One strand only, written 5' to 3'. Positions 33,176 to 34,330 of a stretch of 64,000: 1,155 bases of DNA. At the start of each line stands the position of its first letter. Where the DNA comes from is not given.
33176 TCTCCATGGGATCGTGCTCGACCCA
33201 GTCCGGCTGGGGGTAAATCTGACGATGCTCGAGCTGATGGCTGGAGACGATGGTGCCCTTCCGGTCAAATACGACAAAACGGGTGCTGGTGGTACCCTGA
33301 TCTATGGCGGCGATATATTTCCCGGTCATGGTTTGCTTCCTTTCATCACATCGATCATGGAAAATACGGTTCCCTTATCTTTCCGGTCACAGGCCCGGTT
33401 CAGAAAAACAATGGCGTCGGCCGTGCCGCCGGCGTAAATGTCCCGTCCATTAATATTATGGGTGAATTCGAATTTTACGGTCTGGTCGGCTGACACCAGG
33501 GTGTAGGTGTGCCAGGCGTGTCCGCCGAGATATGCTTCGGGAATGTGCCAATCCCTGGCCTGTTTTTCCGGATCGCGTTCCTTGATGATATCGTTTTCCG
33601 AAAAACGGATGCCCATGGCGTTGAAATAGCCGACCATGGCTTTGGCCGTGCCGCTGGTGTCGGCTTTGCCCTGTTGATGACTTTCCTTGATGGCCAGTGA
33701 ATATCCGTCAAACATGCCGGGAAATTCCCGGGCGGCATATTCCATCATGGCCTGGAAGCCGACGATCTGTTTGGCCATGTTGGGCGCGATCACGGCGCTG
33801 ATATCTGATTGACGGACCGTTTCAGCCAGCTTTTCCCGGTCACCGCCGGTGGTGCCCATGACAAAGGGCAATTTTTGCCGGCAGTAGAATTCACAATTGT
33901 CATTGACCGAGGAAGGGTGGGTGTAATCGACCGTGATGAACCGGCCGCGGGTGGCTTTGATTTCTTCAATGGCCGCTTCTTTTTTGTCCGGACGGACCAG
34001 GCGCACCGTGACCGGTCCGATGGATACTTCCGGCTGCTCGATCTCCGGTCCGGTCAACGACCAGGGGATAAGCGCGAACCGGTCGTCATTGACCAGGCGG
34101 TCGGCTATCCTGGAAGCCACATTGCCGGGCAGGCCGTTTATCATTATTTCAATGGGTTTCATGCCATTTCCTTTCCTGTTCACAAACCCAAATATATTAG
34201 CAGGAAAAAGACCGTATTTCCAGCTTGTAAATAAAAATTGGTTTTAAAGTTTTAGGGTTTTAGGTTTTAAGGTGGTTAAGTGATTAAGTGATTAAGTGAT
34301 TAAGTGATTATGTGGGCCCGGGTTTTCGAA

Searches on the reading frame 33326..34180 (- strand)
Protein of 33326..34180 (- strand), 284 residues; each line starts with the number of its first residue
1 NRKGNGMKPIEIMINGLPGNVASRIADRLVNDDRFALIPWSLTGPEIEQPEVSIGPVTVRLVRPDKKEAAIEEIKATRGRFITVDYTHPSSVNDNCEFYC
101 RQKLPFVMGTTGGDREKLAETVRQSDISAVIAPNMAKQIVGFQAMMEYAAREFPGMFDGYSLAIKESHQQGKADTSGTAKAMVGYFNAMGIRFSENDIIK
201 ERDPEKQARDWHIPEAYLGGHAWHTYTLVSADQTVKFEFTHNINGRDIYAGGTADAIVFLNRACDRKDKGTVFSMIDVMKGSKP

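Call 9: search_protein_families(library=pfam, proteins=[window:33326-34180:-], max_evalue=0.00001)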
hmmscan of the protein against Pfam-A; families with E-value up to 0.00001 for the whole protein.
window:33326-34180:- (284 aa): 2 families
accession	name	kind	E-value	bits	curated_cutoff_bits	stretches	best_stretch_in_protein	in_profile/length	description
PF05173.19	DapB_C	-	1.8e-13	51.1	27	1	142-279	5-121/121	Dihydrodipicolinate reductase, C-terminus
PF01113.26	DapB_N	-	2.6e-12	47.3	25.6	1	10-135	1-124/124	Dihydrodipicolinate reductase, N-terminus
